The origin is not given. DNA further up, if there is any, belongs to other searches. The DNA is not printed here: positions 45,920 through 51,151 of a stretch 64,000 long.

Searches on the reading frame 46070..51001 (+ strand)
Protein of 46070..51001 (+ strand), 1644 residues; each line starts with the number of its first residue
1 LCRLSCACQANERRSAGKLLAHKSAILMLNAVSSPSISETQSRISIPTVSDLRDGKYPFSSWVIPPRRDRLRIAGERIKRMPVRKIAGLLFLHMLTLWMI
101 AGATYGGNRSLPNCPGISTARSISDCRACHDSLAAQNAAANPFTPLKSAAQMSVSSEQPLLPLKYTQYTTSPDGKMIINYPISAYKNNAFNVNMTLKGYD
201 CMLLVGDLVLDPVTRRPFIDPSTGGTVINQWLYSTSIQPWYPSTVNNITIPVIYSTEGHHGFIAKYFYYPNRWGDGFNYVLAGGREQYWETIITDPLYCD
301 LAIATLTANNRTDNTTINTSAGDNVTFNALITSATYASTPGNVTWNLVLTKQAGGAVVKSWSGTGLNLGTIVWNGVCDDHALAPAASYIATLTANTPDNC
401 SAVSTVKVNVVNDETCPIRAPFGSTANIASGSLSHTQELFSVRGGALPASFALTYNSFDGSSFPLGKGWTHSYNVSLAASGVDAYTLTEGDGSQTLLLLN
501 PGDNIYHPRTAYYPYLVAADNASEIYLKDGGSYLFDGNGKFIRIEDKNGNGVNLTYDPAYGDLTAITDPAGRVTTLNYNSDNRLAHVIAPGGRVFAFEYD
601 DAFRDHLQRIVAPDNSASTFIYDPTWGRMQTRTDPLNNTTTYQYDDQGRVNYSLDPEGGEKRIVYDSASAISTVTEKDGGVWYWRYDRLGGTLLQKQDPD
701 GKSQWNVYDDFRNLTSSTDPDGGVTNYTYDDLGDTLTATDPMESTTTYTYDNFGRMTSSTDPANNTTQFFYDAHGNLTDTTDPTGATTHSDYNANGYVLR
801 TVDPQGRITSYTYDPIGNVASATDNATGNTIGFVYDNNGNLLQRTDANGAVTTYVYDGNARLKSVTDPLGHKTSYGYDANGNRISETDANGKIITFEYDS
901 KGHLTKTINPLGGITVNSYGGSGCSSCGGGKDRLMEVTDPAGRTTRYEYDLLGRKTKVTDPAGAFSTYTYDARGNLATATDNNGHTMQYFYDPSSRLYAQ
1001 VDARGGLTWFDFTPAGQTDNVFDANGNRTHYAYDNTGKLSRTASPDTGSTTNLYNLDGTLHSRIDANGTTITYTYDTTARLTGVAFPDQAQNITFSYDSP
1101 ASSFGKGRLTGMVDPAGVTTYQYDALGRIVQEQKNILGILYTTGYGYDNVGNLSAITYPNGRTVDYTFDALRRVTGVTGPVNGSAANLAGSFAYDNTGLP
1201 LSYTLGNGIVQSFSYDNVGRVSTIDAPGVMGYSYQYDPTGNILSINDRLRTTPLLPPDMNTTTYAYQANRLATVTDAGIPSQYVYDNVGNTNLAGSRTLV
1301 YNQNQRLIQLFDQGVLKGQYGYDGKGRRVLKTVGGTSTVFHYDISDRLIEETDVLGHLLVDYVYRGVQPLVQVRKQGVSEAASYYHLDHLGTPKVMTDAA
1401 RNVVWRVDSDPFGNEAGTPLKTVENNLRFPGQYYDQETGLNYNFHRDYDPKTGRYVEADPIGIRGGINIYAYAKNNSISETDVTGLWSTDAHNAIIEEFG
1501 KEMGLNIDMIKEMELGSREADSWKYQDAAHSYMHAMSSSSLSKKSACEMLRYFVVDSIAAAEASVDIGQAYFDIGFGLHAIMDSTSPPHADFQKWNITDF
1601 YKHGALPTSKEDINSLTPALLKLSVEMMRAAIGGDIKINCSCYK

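Call 112: search_solved_structures(query=window:46070-51001:+, max_evalue=0.00001)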
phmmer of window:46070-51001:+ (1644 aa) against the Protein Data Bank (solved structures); distinct sequences matched with E-value up to 0.00001: 27.
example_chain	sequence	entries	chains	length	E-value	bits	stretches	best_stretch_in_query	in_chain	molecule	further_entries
7q97_A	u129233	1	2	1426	1.6e-65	224.5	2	938-1479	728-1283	Rhs family protein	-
8h8a_A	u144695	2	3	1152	1.7e-62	214.5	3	834-1242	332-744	Putative Rhs-family protein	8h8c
8h8b_A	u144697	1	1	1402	2.6e-62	213.9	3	834-1242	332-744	Putative Rhs-family protein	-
8qja_A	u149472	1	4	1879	6.6e-62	212.6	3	760-974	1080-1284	Putative type VI secretion system YD repeat-containing Rhs element Vgr protein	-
8uy4_A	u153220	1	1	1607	8.7e-57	195.6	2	746-1350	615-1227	Tse15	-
8qjb_A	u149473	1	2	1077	3.1e-56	193.8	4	628-905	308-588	T6SS-associated Rhs core domain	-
8uxt_A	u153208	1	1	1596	4.2e-56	193.3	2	746-1350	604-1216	Tse15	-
8qjc_A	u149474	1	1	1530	8.5e-55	189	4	628-901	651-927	T6SS-associated Rhs core and toxin domain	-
8cp6_B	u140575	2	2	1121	1.3e-51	178.5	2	570-907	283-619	Toxin protein Tse5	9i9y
8qjd_A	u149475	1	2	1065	1.8e-47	164.7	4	1388-1482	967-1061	Salmonella bongori Rhs core domain (residues 360-1420)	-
9pt5_A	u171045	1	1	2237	1.5e-43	151.7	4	657-816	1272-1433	Teneurin-like protein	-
9ifo_A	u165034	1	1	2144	6.4e-43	149.6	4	657-816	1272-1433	Teneurin-Like Protein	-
7pq5_L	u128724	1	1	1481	1.5e-41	145.1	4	748-1175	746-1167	Tre23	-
6l7i_G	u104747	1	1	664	7.9e-11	43.2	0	1233-1486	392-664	TccC2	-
6suf_F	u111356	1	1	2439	1.8e-07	32.2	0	1233-1492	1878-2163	TcdB2,TccC3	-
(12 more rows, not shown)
